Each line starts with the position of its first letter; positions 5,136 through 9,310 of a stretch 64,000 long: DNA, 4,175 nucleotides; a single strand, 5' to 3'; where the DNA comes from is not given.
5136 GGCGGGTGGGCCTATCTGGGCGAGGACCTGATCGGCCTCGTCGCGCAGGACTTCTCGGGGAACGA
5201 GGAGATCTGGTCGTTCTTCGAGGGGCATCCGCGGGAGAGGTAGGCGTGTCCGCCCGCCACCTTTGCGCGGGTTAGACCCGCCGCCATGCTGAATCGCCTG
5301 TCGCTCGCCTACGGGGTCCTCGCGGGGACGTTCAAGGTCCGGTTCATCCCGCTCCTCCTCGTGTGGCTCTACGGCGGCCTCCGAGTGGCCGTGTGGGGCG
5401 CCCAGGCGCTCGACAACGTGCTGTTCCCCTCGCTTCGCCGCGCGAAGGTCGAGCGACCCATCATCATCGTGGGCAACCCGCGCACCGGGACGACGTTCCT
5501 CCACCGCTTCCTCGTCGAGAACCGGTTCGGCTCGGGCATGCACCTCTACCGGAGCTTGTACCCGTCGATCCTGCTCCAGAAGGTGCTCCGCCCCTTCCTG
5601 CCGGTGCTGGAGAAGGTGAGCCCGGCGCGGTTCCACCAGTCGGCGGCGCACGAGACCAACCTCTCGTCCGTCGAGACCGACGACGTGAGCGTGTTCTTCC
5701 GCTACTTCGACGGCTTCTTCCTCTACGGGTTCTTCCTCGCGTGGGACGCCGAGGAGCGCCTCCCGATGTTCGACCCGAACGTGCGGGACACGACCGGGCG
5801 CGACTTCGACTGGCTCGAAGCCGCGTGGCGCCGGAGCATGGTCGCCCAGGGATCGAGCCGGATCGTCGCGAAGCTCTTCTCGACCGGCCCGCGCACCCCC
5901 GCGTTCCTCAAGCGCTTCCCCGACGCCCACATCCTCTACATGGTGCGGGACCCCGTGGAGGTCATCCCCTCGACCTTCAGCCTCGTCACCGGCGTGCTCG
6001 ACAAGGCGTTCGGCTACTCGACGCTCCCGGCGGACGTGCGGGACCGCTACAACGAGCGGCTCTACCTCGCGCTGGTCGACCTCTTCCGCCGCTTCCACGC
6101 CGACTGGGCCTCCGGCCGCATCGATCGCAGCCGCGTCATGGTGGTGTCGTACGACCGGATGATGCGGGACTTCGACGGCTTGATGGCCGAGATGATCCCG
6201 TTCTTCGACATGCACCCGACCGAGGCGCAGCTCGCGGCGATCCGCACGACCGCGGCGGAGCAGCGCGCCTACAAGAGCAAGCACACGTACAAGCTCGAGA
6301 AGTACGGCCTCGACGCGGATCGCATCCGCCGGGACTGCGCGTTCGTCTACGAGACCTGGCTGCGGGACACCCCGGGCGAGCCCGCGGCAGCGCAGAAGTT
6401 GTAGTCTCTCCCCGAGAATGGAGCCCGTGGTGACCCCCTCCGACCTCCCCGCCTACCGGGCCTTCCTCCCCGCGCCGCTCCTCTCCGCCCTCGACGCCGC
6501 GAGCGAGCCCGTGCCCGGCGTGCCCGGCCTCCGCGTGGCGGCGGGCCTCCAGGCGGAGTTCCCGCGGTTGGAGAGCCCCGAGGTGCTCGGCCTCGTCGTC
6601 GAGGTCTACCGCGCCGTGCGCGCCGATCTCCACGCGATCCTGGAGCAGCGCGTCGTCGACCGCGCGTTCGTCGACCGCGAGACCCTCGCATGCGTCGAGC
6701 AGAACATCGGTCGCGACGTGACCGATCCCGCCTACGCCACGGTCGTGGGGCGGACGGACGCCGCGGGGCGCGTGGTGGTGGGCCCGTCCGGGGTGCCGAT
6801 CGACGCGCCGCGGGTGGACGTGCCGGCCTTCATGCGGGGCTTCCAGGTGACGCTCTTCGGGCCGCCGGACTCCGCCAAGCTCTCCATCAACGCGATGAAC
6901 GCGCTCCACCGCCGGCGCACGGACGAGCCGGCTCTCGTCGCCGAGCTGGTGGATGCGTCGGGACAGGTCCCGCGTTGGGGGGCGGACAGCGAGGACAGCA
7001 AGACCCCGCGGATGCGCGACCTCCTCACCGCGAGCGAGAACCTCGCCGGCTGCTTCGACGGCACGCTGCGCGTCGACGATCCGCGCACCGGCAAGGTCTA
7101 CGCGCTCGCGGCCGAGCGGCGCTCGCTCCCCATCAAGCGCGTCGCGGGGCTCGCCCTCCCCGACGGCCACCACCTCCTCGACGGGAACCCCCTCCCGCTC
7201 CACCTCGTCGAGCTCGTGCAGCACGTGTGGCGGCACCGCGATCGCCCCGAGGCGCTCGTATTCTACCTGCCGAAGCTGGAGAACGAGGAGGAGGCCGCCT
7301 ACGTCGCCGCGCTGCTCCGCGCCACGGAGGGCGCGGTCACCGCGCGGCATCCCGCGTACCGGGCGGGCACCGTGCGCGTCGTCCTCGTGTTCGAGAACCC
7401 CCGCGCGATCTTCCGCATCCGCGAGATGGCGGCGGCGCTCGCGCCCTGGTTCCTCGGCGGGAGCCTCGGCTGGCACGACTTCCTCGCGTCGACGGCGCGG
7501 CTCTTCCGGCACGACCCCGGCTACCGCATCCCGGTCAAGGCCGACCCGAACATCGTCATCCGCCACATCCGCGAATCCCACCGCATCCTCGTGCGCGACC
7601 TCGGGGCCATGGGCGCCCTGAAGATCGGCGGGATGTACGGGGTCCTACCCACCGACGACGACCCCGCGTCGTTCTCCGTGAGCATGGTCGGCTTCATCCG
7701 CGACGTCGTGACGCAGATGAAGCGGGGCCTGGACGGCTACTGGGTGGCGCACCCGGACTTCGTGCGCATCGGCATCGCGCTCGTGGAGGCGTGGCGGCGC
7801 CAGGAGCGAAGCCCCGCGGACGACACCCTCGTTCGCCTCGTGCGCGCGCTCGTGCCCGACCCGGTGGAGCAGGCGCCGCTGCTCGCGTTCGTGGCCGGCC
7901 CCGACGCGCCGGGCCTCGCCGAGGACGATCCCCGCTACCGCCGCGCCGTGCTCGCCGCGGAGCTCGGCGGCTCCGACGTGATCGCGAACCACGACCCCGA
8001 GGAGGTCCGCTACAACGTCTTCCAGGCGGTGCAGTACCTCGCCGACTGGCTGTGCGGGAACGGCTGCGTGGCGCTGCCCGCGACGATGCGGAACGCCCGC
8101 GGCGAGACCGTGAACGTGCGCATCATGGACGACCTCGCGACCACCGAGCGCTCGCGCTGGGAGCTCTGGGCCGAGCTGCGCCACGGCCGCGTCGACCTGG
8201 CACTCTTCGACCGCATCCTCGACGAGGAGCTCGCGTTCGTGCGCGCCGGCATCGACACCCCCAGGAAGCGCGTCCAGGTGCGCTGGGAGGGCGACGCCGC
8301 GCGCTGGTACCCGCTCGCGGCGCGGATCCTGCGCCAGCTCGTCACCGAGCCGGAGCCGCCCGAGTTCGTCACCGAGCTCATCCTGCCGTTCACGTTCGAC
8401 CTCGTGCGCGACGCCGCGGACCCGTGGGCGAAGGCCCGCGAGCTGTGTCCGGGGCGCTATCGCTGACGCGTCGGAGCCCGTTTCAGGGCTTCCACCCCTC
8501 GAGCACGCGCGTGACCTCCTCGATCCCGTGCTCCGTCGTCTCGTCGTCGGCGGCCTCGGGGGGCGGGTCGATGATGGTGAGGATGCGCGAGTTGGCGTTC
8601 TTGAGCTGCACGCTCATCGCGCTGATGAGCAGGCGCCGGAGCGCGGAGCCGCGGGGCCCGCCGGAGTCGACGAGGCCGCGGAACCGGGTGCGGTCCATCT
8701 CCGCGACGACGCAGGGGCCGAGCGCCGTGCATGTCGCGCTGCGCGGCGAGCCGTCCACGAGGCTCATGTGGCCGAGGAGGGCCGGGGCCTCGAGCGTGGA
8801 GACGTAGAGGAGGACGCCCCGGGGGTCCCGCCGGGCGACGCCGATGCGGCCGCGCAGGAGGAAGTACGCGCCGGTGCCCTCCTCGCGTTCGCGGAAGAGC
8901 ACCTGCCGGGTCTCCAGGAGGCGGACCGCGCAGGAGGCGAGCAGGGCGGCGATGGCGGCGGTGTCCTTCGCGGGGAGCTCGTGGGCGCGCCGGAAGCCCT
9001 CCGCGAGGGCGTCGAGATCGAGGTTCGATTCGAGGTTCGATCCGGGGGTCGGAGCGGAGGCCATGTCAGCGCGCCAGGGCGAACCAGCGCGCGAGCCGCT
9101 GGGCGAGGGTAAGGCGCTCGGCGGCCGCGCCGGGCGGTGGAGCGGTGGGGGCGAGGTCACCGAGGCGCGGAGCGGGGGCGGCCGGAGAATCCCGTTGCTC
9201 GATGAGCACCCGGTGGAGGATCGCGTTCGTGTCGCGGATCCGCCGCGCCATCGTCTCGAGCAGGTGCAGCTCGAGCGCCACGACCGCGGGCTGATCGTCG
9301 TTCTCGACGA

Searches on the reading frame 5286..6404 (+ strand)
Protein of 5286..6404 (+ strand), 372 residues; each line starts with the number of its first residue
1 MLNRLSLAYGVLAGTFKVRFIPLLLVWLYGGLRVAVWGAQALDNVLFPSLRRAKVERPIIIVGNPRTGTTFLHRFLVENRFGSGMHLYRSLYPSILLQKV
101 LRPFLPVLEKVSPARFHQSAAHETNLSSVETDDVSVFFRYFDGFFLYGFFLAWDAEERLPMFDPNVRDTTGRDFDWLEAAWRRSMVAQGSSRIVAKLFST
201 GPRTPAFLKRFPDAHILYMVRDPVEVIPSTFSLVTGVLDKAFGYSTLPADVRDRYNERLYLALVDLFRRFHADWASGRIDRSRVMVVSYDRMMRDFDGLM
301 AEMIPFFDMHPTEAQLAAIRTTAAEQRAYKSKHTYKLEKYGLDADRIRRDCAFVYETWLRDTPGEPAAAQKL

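Call 3: search_protein_families(library=pfam, proteins=[window:5286-6404:+], max_evalue=0.01)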
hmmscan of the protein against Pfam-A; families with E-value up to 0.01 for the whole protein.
window:5286-6404:+ (372 aa): 2 families
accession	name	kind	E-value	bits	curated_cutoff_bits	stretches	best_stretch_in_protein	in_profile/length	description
PF13469.12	Sulfotransfer_3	-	5.2e-20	73.1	27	1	58-309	1-212/216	Sulfotransferase family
PF00685.33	Sulfotransfer_1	-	4.8e-09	36.4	22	1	57-333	2-204/255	Sulfotransferase domain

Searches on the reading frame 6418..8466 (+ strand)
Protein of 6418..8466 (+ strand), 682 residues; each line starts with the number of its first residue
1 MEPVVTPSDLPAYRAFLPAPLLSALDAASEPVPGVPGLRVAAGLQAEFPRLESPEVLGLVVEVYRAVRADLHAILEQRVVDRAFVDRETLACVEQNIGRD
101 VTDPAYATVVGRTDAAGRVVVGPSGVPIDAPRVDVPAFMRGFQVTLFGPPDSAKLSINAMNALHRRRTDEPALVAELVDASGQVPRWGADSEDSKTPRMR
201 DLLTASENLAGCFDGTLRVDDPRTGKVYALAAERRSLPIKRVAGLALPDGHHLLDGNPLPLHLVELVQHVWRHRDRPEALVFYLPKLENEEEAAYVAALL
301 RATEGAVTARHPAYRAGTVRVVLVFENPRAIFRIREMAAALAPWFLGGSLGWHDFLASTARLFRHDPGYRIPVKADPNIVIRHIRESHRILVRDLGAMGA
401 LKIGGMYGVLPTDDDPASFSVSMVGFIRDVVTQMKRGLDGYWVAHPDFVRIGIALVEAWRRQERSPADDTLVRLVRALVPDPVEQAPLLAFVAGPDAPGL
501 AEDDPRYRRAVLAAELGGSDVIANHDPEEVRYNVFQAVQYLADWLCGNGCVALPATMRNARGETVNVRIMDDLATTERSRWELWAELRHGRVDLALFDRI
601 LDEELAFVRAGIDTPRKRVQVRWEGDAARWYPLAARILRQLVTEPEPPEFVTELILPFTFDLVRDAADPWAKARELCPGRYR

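Call 3: search_protein_families(library=pfam, proteins=[window:6418-8466:+], max_evalue=0.01)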
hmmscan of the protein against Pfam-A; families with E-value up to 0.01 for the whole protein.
window:6418-8466:+ (682 aa): 2 families
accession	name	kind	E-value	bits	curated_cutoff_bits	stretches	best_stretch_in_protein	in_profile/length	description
PF01274.28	MS_TIM-barrel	-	2.1e-18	66.7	26.4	1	240-452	4-215/248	Malate synthase, TIM barrel domain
PF20659.2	MS_C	-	1.3e-09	39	23.1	1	528-653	5-112/118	Malate synthase, C-terminal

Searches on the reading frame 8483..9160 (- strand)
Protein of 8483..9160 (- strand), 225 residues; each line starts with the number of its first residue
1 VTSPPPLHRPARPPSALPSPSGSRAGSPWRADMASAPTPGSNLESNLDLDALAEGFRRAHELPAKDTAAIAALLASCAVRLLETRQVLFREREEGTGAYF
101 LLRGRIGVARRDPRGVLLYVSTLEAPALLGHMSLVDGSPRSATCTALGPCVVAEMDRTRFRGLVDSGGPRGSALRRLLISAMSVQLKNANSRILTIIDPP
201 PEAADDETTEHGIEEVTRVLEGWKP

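Call 3: search_protein_families(library=pfam, proteins=[window:8483-9160:-], max_evalue=0.01)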
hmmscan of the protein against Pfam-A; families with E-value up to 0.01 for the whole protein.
window:8483-9160:- (225 aa): 1 family
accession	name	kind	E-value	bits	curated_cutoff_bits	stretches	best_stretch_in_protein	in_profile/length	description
PF00027.35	cNMP_binding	-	4.6e-16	59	27.5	1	81-165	3-87/89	Cyclic nucleotide-binding domain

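Call 5: search_protein_families(library=ncbifam, proteins=[window:8483-9064:-], max_evalue=0.1)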
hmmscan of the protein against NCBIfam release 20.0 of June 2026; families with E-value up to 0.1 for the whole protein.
window:8483-9064:- (193 aa): 5 families
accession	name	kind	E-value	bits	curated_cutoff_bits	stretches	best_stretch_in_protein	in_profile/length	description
NF008732.0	PRK11753.1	equivalog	2.1e-09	37.2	266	1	33-161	11-136/214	cAMP-activated global transcriptional regulator CRP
NF058543.1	ActPatMycb56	equivalog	0.0008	18.4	460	1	36-132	10-105/317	acetyltransferase Pat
TIGR03896.1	cyc_nuc_ocin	subfamily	0.001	18.5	161.05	1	38-129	154-245/317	bacteriocin-type transport-associated protein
NF041163.2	encap_f2b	equivalog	0.018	14.2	400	1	32-136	82-187/450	family 2B encapsulin nanocompartment shell protein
NF007707.0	PRK10402.1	subfamily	0.058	13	180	1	46-121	32-107/226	transcriptional regulator YeiL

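Call 47: find_homologous_proteins(query=window:8483-9064:-, max_evalue=1e-10)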
Query window:8483-9064:- (193 aa): 33 proteins with E <= 1e-10 among 2331 candidates.
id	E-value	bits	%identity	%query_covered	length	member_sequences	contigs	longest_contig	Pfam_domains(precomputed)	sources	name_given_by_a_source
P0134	1.8e-119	414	100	100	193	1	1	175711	PF00027.36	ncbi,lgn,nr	ncbi:MAG: cyclic nucleotide-binding domain-containing protein [Pseudomonadota bacterium]|nr:cyclic n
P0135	1.2e-68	249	66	94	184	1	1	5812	PF00027.36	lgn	-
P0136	1.9e-66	242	64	94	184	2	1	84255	PF00027.36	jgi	jgi:CRP/FNR family cyclic AMP-dependent transcriptional regulator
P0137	3.1e-66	241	64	93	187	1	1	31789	PF00027.36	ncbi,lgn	-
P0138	1.4e-64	235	64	92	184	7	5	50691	PF00027.36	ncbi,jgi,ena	jgi:CRP-like cAMP-binding protein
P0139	7.1e-61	223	63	92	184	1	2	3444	PF00027.36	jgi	-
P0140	1.3e-56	209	57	93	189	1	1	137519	PF00027.36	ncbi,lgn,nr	ncbi:MAG: cyclic nucleotide-binding domain-containing protein [Pseudomonadota bacterium]|nr:cyclic n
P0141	4.4e-45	172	50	94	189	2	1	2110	PF00027.36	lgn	-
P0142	1.7e-42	163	48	95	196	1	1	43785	PF00027.36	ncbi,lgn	-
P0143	4.4e-31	126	44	85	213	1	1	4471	PF00027.36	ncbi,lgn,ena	-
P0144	7.5e-29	119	38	86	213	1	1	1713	PF00027.36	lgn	-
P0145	2.5e-28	117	43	79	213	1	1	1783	PF00027.36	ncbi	-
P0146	9.2e-27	112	43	74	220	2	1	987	PF00027.36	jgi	jgi:CRP-like cAMP-binding protein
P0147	1.0e-26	112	40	86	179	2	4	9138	PF00027.36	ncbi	-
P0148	1.9e-25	108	40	79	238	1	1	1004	PF00027.36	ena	-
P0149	9.6e-25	106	41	75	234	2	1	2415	PF00027.36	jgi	-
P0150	1.5e-24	105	38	91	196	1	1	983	PF00027.36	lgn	-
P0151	5.1e-24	103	36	92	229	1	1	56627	PF00027.36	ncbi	-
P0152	8.8e-24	102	35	92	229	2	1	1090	PF00027.36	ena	-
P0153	3.6e-23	100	40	84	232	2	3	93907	PF00027.36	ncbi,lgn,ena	-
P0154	1.0e-21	96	35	70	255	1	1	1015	PF00027.36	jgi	jgi:CRP-like cAMP-binding protein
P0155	3.5e-21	94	37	83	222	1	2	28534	PF00027.36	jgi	jgi:CRP-like cAMP-binding protein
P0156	1.8e-20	92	28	78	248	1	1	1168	PF00027.36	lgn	-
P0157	7.6e-20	90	34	70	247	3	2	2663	PF00027.36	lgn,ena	-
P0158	8.7e-20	89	45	59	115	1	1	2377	PF00027.36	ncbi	-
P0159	9.9e-20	89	35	93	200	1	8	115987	PF00027.36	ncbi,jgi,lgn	jgi:CRP-like cAMP-binding protein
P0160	1.1e-19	89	38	91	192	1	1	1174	PF00027.36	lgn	-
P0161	2.0e-19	88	36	89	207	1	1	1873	PF00027.36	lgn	-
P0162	3.0e-19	88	35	80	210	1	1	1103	PF00027.36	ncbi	-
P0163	7.7e-19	86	36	59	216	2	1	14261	PF00027.36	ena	-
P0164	9.0e-19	86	40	72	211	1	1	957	PF00027.36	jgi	jgi:CRP-like cAMP-binding protein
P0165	4.0e-17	81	35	83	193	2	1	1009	PF00027.36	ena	-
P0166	9.3e-17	80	33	93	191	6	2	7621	PF00027.36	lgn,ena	-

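Call 48: find_encoding_contigs(protein=P0136, flank=8000, max_places=1)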
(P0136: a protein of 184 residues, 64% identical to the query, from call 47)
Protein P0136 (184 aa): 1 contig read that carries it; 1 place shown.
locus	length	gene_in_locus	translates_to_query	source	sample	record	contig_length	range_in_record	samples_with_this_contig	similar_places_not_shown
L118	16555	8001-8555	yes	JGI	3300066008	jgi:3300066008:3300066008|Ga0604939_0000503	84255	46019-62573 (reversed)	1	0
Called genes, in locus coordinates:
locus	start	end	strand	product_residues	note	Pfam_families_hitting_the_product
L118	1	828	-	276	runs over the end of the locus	PF01163:RIO1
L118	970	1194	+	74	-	-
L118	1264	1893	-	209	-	PF02525:Flavodoxin_2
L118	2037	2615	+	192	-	-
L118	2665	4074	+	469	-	PF03062:MBOAT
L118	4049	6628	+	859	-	-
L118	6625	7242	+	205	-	-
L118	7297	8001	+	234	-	PF00027:cNMP_binding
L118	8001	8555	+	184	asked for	PF00027:cNMP_binding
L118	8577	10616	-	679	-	PF01274:MS_TIM-barrel, PF20659:MS_C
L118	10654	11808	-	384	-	PF00685:Sulfotransfer_1, PF13469:Sulfotransfer_3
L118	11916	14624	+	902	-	PF00005:ABC_tran (faint), PF02463:SMC_N (faint), PF13191:AAA_16 (faint), PF13304:AAA_21 (faint), PF13555:AAA_29 (faint), PF20703:nSTAND1 (faint), PF17760:UvrA_inter, PF17755:UvrA_DNA-bind, +1 more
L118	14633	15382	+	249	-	-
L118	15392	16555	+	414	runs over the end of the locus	PF07690:MFS_1, PF13000:Acatn (faint), PF07690:MFS_1 (weak)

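Call 49: find_encoding_contigs(protein=P0138, flank=8000, max_places=2)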
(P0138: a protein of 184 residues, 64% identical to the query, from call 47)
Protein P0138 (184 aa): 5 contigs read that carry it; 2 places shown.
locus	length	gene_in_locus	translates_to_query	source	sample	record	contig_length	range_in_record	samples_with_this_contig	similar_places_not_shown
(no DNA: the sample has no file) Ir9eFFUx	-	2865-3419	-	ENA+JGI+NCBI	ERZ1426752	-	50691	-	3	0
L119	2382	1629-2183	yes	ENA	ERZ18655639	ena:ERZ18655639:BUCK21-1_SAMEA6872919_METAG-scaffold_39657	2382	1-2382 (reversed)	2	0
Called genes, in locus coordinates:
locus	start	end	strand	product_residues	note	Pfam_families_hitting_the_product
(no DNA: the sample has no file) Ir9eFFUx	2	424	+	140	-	?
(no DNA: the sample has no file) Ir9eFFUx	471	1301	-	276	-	PF01163:RIO1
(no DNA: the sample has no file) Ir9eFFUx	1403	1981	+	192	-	-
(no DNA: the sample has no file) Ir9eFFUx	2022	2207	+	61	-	-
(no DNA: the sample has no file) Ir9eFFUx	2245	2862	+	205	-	PF00027:cNMP_binding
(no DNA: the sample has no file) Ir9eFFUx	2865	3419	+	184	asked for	PF00027:cNMP_binding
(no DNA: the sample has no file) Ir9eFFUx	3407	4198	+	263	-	PF03372:Exo_endo_phos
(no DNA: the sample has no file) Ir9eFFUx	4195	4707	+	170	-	-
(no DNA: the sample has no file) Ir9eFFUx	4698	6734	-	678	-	PF01274:MS_TIM-barrel, PF20659:MS_C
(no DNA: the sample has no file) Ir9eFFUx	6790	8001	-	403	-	PF00685:Sulfotransfer_1, PF13469:Sulfotransfer_3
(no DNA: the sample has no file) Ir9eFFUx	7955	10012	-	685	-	-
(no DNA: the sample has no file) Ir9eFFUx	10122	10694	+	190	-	-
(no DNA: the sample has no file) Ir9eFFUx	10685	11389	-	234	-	-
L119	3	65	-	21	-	?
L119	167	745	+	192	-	-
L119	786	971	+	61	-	-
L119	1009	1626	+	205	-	PF00027:cNMP_binding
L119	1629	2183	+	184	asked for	PF00027:cNMP_binding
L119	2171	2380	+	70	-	?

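Call 50: find_encoding_contigs(protein=P0142, flank=8000, max_places=1)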
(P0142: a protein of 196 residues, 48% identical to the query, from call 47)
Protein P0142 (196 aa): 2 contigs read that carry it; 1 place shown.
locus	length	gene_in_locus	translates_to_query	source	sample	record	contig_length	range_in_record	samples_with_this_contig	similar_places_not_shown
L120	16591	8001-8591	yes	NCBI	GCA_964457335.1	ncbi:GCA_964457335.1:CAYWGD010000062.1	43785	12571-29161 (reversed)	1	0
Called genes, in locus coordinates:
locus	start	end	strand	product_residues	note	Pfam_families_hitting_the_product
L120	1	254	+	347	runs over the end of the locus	PF00676:E1_dh, PF02775:TPP_enzyme_C (weak)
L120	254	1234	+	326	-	PF02779:Transket_pyr, PF02780:Transketolase_C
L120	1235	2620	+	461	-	PF00364:Biotin_lipoyl, PF02817:E3_binding, PF00198:2-oxoacid_dh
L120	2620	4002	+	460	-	PF00890:FAD_binding_2 (weak), PF03486:HI0933_like (faint), PF07992:Pyr_redox_2, PF13450:NAD_binding_8 (faint), PF13738:Pyr_redox_3, PF00070:Pyr_redox, PF02852:Pyr_redox_dim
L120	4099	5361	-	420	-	-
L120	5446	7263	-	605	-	-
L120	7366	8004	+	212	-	PF00027:cNMP_binding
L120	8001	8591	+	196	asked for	PF00027:cNMP_binding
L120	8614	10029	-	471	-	PF02696:SelO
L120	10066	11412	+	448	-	PF01554:MatE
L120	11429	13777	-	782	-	PF11617:Cu-binding_MopE, PF00932:LTD, PF11617:Cu-binding_MopE, PF01839:FG-GAP (weak), PF13517:FG-GAP_3 (weak), PF01839:FG-GAP (weak)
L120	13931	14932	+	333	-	PF05721:PhyH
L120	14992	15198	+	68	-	-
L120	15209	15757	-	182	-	-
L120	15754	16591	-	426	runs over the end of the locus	PF10092:DUF2330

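Call 51: find_encoding_contigs(protein=P0153, flank=6000, max_places=1)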
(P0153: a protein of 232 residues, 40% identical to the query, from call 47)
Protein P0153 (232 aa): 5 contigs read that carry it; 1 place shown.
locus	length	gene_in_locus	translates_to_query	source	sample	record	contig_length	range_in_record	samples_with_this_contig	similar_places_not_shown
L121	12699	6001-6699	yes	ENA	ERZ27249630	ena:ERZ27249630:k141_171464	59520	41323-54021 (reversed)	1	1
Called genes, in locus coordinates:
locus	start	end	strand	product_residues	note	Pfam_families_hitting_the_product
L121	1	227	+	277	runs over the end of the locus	-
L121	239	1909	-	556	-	PF00158:Sigma54_activat, PF01078:Mg_chelatase (faint), PF14532:Sigma54_activ_2, PF07728:AAA_5, PF25601:AAA_lid_14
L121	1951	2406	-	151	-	-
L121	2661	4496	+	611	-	PF00072:Response_reg, PF00512:HisKA (weak), PF02518:HATPase_c, PF00072:Response_reg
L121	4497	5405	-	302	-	PF02517:Rce1-like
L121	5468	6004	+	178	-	PF00027:cNMP_binding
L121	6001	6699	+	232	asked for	PF00027:cNMP_binding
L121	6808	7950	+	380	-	PF00072:Response_reg, PF00990:GGDEF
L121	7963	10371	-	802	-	PF17764:PriA_3primeBD, PF00270:DEAD, PF04851:ResIII (weak), PF18319:Zn_ribbon_PriA (weak), PF00271:Helicase_C, PF18074:PriA_C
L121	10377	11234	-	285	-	PF00483:NTP_transferase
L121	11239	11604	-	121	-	PF21157:DksA_N, PF01258:zf-dskA_traR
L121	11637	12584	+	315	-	-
